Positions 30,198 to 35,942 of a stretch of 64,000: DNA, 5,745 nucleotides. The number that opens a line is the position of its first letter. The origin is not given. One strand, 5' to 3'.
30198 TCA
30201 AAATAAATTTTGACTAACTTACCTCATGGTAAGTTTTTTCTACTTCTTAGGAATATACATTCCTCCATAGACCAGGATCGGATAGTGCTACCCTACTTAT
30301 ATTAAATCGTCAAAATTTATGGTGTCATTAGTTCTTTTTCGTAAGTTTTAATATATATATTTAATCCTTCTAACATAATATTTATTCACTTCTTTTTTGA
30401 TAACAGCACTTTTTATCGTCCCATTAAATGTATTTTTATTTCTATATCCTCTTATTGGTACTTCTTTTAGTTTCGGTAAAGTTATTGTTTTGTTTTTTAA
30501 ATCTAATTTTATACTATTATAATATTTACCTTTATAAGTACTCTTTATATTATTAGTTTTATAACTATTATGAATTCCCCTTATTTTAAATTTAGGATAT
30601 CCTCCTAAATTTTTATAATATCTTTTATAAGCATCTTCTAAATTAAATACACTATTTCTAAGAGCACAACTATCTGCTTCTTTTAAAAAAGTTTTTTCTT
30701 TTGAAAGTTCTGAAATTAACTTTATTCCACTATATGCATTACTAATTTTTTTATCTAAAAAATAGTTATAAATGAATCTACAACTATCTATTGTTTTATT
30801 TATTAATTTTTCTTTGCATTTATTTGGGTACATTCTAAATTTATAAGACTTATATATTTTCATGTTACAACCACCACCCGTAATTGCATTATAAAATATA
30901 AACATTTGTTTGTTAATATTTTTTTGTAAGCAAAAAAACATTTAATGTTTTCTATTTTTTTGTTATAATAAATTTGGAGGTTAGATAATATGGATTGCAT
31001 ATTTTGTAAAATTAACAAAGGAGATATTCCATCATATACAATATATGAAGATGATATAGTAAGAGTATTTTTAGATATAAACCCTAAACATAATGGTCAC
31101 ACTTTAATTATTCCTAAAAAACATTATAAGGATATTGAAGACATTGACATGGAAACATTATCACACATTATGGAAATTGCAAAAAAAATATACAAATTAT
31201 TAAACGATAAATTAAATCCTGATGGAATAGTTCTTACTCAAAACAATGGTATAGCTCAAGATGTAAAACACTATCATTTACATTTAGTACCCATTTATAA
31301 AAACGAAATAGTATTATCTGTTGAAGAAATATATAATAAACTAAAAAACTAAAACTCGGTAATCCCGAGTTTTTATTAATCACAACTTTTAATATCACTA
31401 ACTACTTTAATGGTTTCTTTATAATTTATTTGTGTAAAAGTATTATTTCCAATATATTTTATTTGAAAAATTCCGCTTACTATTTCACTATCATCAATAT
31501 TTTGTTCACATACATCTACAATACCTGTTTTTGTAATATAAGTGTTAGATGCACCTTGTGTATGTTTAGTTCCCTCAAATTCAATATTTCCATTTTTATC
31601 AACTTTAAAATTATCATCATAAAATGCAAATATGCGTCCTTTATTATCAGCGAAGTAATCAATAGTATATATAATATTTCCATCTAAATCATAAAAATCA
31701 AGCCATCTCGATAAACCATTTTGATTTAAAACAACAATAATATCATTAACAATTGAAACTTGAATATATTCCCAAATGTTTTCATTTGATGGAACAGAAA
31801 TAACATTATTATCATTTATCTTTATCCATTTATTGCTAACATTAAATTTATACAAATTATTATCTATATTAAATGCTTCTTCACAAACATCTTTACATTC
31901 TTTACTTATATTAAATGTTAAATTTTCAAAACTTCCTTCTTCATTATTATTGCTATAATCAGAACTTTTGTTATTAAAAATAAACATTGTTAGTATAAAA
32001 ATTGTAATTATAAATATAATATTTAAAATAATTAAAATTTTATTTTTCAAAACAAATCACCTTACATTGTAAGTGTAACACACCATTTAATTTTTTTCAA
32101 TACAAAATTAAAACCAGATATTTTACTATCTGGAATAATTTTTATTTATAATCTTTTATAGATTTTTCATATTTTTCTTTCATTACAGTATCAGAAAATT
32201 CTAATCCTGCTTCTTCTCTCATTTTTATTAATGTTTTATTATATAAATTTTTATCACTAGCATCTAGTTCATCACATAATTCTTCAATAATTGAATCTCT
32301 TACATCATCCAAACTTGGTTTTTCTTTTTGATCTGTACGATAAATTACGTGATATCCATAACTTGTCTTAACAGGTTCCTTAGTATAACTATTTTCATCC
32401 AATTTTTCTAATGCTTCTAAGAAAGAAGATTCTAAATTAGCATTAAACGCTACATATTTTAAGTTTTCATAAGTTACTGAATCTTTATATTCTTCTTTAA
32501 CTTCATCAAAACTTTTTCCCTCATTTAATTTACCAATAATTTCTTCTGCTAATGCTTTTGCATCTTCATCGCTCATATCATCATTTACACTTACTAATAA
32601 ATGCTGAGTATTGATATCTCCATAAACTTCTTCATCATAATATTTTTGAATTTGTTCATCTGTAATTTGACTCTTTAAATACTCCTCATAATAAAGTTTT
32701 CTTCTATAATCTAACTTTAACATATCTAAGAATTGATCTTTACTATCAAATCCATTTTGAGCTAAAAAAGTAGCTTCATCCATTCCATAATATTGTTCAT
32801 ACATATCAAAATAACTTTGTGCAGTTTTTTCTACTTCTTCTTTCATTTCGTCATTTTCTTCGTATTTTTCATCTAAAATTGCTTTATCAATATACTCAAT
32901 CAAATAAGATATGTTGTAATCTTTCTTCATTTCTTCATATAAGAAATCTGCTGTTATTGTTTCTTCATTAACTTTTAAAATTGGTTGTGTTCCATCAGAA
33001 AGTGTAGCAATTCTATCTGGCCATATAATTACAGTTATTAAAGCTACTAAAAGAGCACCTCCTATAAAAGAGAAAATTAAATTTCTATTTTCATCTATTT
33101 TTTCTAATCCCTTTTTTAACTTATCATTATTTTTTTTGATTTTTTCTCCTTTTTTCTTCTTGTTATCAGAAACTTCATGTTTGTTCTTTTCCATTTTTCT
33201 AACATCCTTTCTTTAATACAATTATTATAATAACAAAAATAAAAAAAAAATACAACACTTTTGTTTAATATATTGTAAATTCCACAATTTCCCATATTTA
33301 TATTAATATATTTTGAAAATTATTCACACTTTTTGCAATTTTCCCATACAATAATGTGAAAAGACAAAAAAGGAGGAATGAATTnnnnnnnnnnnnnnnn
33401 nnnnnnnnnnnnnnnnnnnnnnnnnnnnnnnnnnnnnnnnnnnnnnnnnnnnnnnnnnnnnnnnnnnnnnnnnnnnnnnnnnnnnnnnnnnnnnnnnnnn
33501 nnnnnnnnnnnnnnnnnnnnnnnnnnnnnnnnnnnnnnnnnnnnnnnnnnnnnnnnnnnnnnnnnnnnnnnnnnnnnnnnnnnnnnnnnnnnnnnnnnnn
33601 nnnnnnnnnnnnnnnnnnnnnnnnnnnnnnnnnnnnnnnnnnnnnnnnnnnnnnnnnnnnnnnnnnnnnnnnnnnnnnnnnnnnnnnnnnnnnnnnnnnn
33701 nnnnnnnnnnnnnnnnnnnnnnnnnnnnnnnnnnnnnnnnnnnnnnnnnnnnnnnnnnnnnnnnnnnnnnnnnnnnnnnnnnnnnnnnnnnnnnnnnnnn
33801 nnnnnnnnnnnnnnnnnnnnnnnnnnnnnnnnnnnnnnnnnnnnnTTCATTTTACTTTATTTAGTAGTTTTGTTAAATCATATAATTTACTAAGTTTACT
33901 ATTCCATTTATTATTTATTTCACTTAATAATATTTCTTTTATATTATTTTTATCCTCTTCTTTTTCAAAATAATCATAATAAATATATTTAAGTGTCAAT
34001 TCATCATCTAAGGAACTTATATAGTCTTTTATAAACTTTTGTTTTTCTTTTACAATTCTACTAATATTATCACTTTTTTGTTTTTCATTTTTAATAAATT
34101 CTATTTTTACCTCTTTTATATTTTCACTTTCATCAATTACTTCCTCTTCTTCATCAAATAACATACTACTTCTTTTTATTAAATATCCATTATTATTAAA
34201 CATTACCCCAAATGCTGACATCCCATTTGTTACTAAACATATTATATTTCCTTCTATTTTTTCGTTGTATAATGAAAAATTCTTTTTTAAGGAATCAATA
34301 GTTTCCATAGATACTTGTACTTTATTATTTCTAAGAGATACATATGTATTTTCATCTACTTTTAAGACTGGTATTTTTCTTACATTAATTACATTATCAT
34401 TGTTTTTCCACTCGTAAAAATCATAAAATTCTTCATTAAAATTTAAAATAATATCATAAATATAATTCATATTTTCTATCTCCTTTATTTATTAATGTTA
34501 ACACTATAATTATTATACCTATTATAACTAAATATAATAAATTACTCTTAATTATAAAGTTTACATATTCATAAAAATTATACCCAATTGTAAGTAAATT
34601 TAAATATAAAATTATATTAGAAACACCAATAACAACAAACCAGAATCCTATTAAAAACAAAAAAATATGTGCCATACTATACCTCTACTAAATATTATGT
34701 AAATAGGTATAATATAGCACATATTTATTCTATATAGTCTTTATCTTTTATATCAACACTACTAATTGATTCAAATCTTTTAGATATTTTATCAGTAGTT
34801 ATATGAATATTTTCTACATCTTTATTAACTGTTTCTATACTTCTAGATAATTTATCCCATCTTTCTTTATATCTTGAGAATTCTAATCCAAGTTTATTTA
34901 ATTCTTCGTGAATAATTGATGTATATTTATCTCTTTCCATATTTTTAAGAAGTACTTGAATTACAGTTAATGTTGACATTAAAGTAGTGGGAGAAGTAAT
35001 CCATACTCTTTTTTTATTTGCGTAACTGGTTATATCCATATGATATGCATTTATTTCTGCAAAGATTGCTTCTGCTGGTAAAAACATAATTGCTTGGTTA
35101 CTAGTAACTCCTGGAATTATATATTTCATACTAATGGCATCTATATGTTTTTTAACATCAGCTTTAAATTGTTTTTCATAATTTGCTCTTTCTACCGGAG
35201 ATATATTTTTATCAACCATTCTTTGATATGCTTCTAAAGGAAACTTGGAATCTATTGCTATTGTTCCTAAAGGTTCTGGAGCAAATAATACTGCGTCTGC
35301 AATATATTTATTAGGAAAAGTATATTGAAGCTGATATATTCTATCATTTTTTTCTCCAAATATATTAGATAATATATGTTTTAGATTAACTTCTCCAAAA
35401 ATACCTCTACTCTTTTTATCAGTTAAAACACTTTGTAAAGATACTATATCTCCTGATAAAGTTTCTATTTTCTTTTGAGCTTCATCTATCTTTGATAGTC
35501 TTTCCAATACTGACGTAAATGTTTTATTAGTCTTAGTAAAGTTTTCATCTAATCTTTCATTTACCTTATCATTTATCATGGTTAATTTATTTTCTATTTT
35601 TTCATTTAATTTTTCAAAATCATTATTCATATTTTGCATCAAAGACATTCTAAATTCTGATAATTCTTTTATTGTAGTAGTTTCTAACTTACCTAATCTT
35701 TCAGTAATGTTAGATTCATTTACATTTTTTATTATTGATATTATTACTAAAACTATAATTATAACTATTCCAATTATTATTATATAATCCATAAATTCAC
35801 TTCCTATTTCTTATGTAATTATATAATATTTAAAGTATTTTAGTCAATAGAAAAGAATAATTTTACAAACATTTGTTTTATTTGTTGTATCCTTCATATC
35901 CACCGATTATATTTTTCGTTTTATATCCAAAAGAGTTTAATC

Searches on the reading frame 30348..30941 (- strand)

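Call 67: search_protein_families(library=pfam, proteins=[window:30348-30941:-], max_evalue=1e-8)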
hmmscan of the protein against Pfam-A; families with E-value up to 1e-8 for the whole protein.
window:30348-30941:- (197 aa): 1 family
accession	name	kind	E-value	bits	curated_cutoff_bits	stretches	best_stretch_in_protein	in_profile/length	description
PF12323.14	HTH_OrfB_IS605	-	2e-12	46.9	21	1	27-73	1-46/47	Helix-turn-helix domain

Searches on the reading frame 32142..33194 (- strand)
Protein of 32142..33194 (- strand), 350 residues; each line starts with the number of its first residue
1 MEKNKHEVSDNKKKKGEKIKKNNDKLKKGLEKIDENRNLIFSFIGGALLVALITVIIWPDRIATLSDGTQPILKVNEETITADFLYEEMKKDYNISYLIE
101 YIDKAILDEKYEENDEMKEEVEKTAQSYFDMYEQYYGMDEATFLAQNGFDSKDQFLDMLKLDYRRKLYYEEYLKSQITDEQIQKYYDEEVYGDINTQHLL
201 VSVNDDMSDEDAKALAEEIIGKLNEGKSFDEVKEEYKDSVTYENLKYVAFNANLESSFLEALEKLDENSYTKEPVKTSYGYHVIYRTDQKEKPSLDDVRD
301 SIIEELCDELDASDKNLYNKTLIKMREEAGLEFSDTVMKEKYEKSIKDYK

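Call 67: search_protein_families(library=pfam, proteins=[window:32142-33194:-], max_evalue=1e-8)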
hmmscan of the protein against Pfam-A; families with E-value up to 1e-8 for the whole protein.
window:32142-33194:- (350 aa): 2 families
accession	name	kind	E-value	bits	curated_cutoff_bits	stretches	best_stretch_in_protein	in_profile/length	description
PF13616.12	Rotamase_3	-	6.6e-11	43.2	22.5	1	181-290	2-116/116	PPIC-type PPIASE domain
PF13145.12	Rotamase_2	-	5.5e-09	37.3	27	1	177-300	1-121/121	PPIC-type PPIASE domain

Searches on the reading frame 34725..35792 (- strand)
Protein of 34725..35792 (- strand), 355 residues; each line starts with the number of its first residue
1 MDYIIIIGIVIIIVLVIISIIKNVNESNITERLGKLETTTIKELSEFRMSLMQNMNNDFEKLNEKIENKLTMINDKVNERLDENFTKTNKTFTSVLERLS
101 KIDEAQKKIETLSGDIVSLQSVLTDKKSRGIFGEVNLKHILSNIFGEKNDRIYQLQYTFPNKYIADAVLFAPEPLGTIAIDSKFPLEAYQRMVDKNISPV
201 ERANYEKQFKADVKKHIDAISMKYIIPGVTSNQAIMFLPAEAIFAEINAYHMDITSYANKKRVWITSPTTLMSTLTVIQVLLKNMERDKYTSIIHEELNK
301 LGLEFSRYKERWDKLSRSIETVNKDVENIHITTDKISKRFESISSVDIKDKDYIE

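Call 67: search_protein_families(library=pfam, proteins=[window:34725-35792:-], max_evalue=1e-8)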
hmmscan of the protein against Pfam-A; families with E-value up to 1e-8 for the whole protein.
window:34725-35792:- (355 aa): 1 family
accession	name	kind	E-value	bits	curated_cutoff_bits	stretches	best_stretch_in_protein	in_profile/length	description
PF02646.22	RmuC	-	1.3e-56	192.4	26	1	69-351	2-289/291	RmuC family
